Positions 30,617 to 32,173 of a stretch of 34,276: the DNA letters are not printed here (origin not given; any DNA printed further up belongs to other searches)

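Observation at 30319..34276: Dedicated PAPS-dependent sulfation cassette around an unplaced ~400-aa sulfotransferase family, with its own Rrf2 regulator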

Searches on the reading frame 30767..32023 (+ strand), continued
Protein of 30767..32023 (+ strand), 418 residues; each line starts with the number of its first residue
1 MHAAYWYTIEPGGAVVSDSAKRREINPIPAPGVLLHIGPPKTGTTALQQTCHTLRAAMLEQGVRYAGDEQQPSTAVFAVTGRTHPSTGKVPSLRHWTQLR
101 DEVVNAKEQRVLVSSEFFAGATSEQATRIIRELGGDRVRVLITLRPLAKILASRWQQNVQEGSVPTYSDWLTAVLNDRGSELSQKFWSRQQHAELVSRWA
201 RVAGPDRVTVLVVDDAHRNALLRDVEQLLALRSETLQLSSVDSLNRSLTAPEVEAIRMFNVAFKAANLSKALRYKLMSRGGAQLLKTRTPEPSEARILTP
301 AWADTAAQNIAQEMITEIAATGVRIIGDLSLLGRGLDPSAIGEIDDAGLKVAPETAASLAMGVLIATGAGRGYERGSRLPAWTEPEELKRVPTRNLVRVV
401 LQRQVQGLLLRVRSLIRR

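Call 31: search_protein_families(library=pfam, proteins=[P0191, P0264, P0247, P0121, P0136, P0224, P0240, P0250, P0255, P0164], max_evalue=0.1)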
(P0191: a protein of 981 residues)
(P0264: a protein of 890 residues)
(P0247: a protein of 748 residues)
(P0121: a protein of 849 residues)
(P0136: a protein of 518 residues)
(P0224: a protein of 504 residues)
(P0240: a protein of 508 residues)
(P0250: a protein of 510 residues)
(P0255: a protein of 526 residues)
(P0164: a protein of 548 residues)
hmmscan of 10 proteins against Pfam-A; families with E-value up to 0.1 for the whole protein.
P0191 (981 aa): 6 families
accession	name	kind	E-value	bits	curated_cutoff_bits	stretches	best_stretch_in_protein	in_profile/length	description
PF22181.1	TarS_linker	-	3.2e-33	114.5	27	1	629-728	1-100/100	Glycosyl transferase TarS linker domain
PF00535.33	Glycos_transf_2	-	1.6e-31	110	23.3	1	415-605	1-164/168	Glycosyl transferase family 2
PF13641.12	Glyco_tranf_2_3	-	4.7e-11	43.6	27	1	414-526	3-118/230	Glycosyltransferase like family 2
PF10111.15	Glyco_tranf_2_2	-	3.8e-08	33.6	27.3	1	415-517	1-104/276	Glycosyltransferase like family 2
PF17784.7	Sulfotransfer_4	-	0.00034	20.9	22.8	1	12-135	2-110/215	Sulfotransferase domain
PF14864.11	Alkyl_sulf_C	-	0.041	14.5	27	1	248-322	44-117/125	Alkyl sulfatase C-terminal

P0264 (890 aa): 1 family
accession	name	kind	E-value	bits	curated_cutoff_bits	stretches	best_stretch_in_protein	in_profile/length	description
PF18674.7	TarS_C1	-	0.00013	22.6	26.3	1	703-763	81-141/147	TarS beta-glycosyltransferase C-terminal domain 1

P0247 (748 aa): 0 families

P0121 (849 aa): 3 families
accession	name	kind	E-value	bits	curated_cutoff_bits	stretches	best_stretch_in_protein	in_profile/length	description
PF17784.7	Sulfotransfer_4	-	0.0012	19.2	22.8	0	18-139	2-108/215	Sulfotransferase domain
PF16187.10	Peptidase_M16_M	-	0.022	14.3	29.7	0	508-565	5-62/284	Middle or third domain of peptidase_M16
PF00685.33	Sulfotransfer_1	-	0.055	13.3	22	0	453-495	4-50/255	Sulfotransferase domain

P0136 (518 aa): 0 families

P0224 (504 aa): 1 family
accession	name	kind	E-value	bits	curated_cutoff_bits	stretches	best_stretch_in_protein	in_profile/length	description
PF17784.7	Sulfotransfer_4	-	0.0016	18.8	22.8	1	13-94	1-80/215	Sulfotransferase domain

P0240 (508 aa): 1 family
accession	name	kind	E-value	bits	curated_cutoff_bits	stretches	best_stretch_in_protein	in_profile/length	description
PF19078.6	Big_12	-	0.02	15.5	27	1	295-321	30-56/102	Bacterial Ig-like domain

P0250 (510 aa): 1 family
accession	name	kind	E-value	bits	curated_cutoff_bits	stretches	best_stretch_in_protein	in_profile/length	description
PF17784.7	Sulfotransfer_4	-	0.00037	20.8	22.8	1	15-103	3-87/215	Sulfotransferase domain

P0255 (526 aa): 0 families

P0164 (548 aa): 1 family
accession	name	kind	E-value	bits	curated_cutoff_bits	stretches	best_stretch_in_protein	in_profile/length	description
PF17784.7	Sulfotransfer_4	-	0.014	15.6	22.8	1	157-240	2-85/215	Sulfotransferase domain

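Call 32: find_related_loci(query=A1, collection=genome_contigs, flank=10000)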
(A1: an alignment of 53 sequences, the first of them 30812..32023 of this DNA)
Query A1 (403 aa) in genome_contigs; peptide patterns used: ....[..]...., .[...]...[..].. (x = any residue, [..] = any of these).
599 stretches matched a pattern (row limit reached: there are more); 533 encode a relative of the query (tblastn E <= 1e-3); the best 80 are kept; 76 distinct loci.
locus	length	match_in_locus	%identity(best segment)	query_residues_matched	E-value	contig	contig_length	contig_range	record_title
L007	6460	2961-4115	54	12-399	5e-125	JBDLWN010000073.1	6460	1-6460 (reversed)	MAG: Chloroflexota bacterium isolate lowercolorado_2019_sw_WHONDRS-S19S_0063_B_bin.10 scaffold_1814894, whole genome sho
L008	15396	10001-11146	52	13-393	1e-118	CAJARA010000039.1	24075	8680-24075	MAG: uncultured Chloroflexi bacterium isolate Loc090519-8-7m_bin-2335 genome assembly, contig: bin-2335:039/158, whole g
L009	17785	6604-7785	50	13-403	7e-111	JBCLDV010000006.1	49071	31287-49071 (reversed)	Candidatus Limnocylindrus sp. isolate SLM_LV1_0208-K18 Node_6_length_49071_cov_80.719928, whole genome shotgun sequence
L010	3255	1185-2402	47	10-403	2e-105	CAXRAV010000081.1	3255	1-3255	MAG: Candidatus Limnocylindrus sp. isolate CJ01B_2.76 genome assembly, contig: k141_860737, whole genome shotgun sequenc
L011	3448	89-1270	48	7-388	5e-105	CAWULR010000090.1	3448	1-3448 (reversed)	MAG: uncultured bacterium isolate SRR1522973_binner13_99_1705335405 genome assembly, contig: ERZ11849543.19635, whole ge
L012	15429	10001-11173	48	10-388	5e-102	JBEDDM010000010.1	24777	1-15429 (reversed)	MAG: Chloroflexota bacterium isolate NASQAN2014_185_A_bin.71 scaffold_000183, whole genome shotgun sequence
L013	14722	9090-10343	46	1-403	5e-102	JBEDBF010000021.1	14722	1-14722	MAG: Chloroflexota bacterium isolate NASQAN2014_035_F_bin.19 scaffold_231, whole genome shotgun sequence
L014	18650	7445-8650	83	1-403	0e+0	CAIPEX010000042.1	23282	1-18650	MAG: uncultured Chloroflexi bacterium isolate Ki3-D1_bin-0051 genome assembly, contig: bin-0051:42/72, whole genome shot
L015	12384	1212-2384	47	10-388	2e-101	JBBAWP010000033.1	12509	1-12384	MAG: Candidatus Limnocylindrus sp. isolate EUL_352 ctg33-EUL_352, whole genome shotgun sequence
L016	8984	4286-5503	45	10-403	2e-100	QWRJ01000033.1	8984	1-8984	MAG: Candidatus Limnocylindrus sp. ZSMar2m-chloro-G89 ZSMar2m-G89-c33, whole genome shotgun sequence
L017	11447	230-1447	44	10-403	8e-99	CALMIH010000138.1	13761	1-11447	MAG TPA_asm: uncultured Chloroflexi bacterium isolate SRR6158312_bin.64_CONCOCT_v1.1_MAG genome assembly, contig: ERZ174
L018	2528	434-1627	44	18-403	5e-100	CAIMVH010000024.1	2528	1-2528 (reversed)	MAG: uncultured actinobacterium isolate ErkenSummer_bin-4304 genome assembly, contig: bin-4304:024/181, whole genome sho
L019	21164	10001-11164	45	19-400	4e-96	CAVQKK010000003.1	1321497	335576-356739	MAG: uncultured Chloroflexia bacterium isolate MFD02416.bin.1.295 genome assembly, contig: contig_1576, whole genome sho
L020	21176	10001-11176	45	11-396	4e-95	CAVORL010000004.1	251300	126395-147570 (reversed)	MAG: uncultured Chloroflexia bacterium isolate MFD09964.bin.2.179 genome assembly, contig: contig_4121, whole genome sho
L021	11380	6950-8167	45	10-403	6e-103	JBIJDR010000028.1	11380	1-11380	MAG: Candidatus Limnocylindrus sp. isolate ME2006-08-22D15_3300044611_group2_bin90 Rohwer_bin1235_scaffold_6816_c1, whol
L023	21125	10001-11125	47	19-396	3e-92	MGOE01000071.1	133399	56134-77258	MAG: Chloroflexi bacterium RBG_16_72_14 RBG_16_scaffold_2928, whole genome shotgun sequence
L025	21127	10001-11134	44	12-378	9e-92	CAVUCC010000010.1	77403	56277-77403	MAG: uncultured Chloroflexia bacterium isolate MFD02923.bin.2.55 genome assembly, contig: contig_55718, whole genome sho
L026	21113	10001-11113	46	19-388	2e-91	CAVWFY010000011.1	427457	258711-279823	MAG: uncultured Chloroflexia bacterium isolate MFD04716.bin.2.316 genome assembly, contig: contig_21817, whole genome sh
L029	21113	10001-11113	46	19-388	7e-91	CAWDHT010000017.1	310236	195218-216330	MAG: uncultured Chloroflexia bacterium isolate MFD04716.bin.2.112 genome assembly, contig: contig_45209, whole genome sh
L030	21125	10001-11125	45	13-388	1e-90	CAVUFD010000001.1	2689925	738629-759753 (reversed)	MAG: uncultured Chloroflexia bacterium isolate MFD04944.bin.1.277 genome assembly, contig: contig_11265, whole genome sh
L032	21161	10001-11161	43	12-388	2e-90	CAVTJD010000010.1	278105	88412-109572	MAG: uncultured Chloroflexia bacterium isolate MFD05684.bin.1.48 genome assembly, contig: contig_70469, whole genome sho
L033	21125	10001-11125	44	13-388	5e-90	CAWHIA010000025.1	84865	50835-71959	MAG: uncultured Chloroflexia bacterium isolate MFD00392.bin.3.628 genome assembly, contig: contig_55344, whole genome sh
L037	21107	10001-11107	46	19-388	5e-89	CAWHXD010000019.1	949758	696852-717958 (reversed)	MAG: uncultured Chloroflexia bacterium isolate MFD02416.bin.2.153 genome assembly, contig: contig_8948, whole genome sho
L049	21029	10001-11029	46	19-362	2e-83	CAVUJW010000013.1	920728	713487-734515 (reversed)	MAG: uncultured Chloroflexia bacterium isolate MFD01721.bin.2.170 genome assembly, contig: contig_42946, whole genome sh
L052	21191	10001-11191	40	13-403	1e-82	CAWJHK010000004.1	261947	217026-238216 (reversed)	MAG: uncultured Chloroflexia bacterium isolate MFD00392.bin.4.906 genome assembly, contig: contig_22337, whole genome sh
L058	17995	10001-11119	42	13-388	4e-85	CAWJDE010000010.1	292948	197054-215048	MAG: uncultured Chloroflexia bacterium isolate MFD04944.bin.1.58 genome assembly, contig: contig_43775, whole genome sho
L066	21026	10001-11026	42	10-351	2e-74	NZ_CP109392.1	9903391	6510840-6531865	Streptomyces sp. NBC_01537 strain NBC 01537 chromosome, complete genome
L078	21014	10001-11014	45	13-351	3e-71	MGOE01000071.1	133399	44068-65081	MAG: Chloroflexi bacterium RBG_16_72_14 RBG_16_scaffold_2928, whole genome shotgun sequence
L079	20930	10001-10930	44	10-317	8e-71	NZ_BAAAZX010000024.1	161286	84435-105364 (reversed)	Streptomyces plumbiresistens strain JCM 16924 sequence024, whole genome shotgun sequence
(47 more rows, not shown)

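Call 37: search_solved_structures(query=A1, max_evalue=10, show_alignments=5)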
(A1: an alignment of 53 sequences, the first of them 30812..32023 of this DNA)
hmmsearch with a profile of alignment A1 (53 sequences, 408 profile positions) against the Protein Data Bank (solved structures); distinct sequences matched with E-value up to 10: 1.
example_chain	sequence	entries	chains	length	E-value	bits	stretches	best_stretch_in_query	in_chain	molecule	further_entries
4d49_A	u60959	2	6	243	1.7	10.3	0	254-328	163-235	ARMADILLO REPEAT PROTEIN ARM00027 | YIII(Dq.V1)4CPAF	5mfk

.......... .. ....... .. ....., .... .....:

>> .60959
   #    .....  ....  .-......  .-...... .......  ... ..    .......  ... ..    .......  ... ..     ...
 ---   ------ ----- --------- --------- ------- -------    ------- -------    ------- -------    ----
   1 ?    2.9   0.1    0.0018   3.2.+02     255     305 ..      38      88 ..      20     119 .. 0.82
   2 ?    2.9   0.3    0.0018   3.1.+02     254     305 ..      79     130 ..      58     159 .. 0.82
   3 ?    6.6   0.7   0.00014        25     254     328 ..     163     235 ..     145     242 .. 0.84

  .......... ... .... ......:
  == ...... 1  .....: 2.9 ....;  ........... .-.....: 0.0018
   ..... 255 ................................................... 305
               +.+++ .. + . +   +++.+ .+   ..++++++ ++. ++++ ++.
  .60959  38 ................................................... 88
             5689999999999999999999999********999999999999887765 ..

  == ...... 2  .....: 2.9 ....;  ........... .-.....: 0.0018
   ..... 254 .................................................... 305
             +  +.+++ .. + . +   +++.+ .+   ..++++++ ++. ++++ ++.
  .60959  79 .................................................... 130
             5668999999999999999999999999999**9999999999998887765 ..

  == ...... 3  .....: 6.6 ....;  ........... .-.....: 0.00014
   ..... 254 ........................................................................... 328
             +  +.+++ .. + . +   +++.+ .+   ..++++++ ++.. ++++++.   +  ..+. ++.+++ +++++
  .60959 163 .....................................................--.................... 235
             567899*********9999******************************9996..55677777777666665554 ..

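Call 38: search_protein_families(library=pfam, alignment_id=A1, max_evalue=1)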
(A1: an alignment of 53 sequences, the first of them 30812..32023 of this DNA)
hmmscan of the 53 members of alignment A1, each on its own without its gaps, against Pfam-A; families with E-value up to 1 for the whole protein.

A. member 1, window:30812-32023:+ (403 aa): 1 family
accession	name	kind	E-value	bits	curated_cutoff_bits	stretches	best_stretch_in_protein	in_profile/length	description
PF13401.12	AAA_22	-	0.089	13.5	27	1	151-213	46-104/130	AAA domain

B. families by the number of members that match (of 53 scanned): 19 families
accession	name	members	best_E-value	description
PF17784.7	Sulfotransfer_4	7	0.00012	Sulfotransferase domain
PF10432.14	bact-PGI_C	5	0.0019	Bacterial phospho-glucose isomerase C-terminal SIS domain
PF00685.33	Sulfotransfer_1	3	0.0077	Sulfotransferase domain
PF05878.16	Phyto_Pns9_10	2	0.28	Phytoreovirus nonstructural protein Pns9/Pns10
PF20381.4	Rv1476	1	0.046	Membrane protein Rv1476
PF13401.12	AAA_22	1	0.089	AAA domain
PF13469.12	Sulfotransfer_3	1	0.09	Sulfotransferase family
PF22904.2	NOMO1-like_2nd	1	0.11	BOS complex subunit NOMO1-like, second beta sandwich domain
PF19634.4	DUF6137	1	0.12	Family of unknown function (DUF6137)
PF06185.18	YecM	1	0.12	YecM protein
PF18604.6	PreAtp-grasp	1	0.13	Pre ATP-grasp domain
PF04692.18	PDGF_N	1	0.16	Platelet-derived growth factor, N terminal region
PF03976.20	PPK2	1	0.17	Polyphosphate kinase 2 (PPK2)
PF13942.11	Lipoprotein_20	1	0.19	YfhG lipoprotein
PF22642.1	MinC_N_1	1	0.21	Cell-division inhibitor MinC, N-terminal domain-like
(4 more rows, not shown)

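Call 42: list_cluster_members(proteins=[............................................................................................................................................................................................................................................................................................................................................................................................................, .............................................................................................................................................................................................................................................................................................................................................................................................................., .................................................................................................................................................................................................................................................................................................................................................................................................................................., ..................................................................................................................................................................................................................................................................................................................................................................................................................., P0191, P0069, P0095])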
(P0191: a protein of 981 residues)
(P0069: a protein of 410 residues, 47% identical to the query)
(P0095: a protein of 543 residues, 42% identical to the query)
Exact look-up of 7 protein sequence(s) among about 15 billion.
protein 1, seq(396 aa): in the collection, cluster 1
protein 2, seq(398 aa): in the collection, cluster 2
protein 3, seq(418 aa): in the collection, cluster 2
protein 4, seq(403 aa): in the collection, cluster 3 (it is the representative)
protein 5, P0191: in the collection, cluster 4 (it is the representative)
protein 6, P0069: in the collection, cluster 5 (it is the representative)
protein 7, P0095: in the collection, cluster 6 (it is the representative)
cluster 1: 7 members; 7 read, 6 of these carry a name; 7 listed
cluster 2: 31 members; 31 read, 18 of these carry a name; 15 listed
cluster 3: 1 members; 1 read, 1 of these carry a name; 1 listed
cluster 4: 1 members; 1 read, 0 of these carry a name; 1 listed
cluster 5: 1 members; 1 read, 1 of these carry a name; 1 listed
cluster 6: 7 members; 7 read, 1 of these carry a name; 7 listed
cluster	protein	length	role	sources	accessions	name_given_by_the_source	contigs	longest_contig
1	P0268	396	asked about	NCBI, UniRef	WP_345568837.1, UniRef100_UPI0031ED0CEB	hypothetical protein [Streptomyces plumbiresistens] | hypothetical protein n=1 Tax=Streptomyces plumbiresistens TaxID=511811 RepID=UPI0031ED0CEB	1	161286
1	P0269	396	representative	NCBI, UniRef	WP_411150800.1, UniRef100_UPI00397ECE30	hypothetical protein [Streptomyces sp. A30] | hypothetical protein n=1 Tax=Streptomyces sp. A30 TaxID=2789273 RepID=UPI00397ECE30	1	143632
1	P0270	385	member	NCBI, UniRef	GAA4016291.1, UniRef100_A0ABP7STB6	hypothetical protein GCM10022232_69410 [Streptomyces plumbiresistens] | Sulfotransferase family protein n=1 Tax=Streptomyces plumbiresistens TaxID=511811 ...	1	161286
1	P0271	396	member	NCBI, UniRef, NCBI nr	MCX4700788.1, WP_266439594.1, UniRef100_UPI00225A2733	hypothetical protein [Streptomyces sp. NBC_01373] | hypothetical protein n=1 Tax=Streptomyces sp. NBC_01373 TaxID=2903843 RepID=UPI00225A2733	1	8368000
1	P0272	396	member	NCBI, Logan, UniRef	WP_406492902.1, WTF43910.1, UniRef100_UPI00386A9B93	hypothetical protein OHB06_18710 [Streptomyces sp. NBC_01604] | hypothetical protein n=1 Tax=Streptomyces sp. NBC_01604 TaxID=2975894 RepID=UPI00386A9B93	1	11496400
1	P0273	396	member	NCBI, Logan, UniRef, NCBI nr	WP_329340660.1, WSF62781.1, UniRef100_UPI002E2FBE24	hypothetical protein OG252_32995 [Streptomyces sp. NBC_01352] | hypothetical protein n=1 Tax=Streptomyces sp. NBC_01352 TaxID=2903834 RepID=UPI002E2FBE24 | hypothetical protein [Streptomyces sp. NBC_01352]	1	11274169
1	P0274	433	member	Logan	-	-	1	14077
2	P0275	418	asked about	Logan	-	-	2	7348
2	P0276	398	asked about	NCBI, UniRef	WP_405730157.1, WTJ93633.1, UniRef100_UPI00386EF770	hypothetical protein OG607_29935 [Streptomyces sp. NBC_01537] | hypothetical protein n=1 Tax=Streptomyces sp. NBC_01537 TaxID=2903896 RepID=UPI00386EF770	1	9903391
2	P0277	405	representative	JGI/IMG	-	hypothetical protein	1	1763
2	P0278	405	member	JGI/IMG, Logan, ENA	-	hypothetical protein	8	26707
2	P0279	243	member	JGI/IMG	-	hypothetical protein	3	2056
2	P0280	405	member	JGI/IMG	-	hypothetical protein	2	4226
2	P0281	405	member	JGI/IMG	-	hypothetical protein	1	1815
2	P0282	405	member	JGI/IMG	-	hypothetical protein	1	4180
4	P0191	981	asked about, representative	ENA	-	-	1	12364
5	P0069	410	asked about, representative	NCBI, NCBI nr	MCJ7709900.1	MAG: hypothetical protein MUQ32_03635 [Chloroflexi bacterium] | hypothetical protein [Chloroflexota bacterium]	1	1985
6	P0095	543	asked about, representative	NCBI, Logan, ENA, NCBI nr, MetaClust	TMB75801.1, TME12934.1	MAG: hypothetical protein E6I65_02300 [Chloroflexi bacterium] | MAG: hypothetical protein E6J52_08625 [Chloroflexota bacterium] | \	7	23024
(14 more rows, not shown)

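Call 46: find_encoding_contigs(protein=P0191, flank=10000, max_places=2)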
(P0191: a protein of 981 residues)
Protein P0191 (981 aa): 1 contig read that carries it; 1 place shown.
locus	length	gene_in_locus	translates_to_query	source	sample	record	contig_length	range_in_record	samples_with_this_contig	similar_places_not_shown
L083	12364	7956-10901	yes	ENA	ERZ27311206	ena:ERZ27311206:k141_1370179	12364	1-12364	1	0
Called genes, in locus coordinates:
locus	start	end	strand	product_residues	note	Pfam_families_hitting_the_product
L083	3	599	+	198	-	?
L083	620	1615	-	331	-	PF10343:Q_salvage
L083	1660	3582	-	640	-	PF04464:Glyphos_transf (faint)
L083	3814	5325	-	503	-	PF01128:IspD, PF12804:NTP_transf_3, PF23441:SDR (faint), PF00106:adh_short, PF08659:KR (weak), PF13561:adh_short_C2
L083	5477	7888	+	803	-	PF17784:Sulfotransfer_4 (faint)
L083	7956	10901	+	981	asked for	PF00535:Glycos_transf_2, PF10111:Glyco_tranf_2_2, PF13641:Glyco_tranf_2_3, PF22181:TarS_linker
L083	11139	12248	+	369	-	PF04464:Glyphos_transf (weak)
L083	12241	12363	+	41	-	?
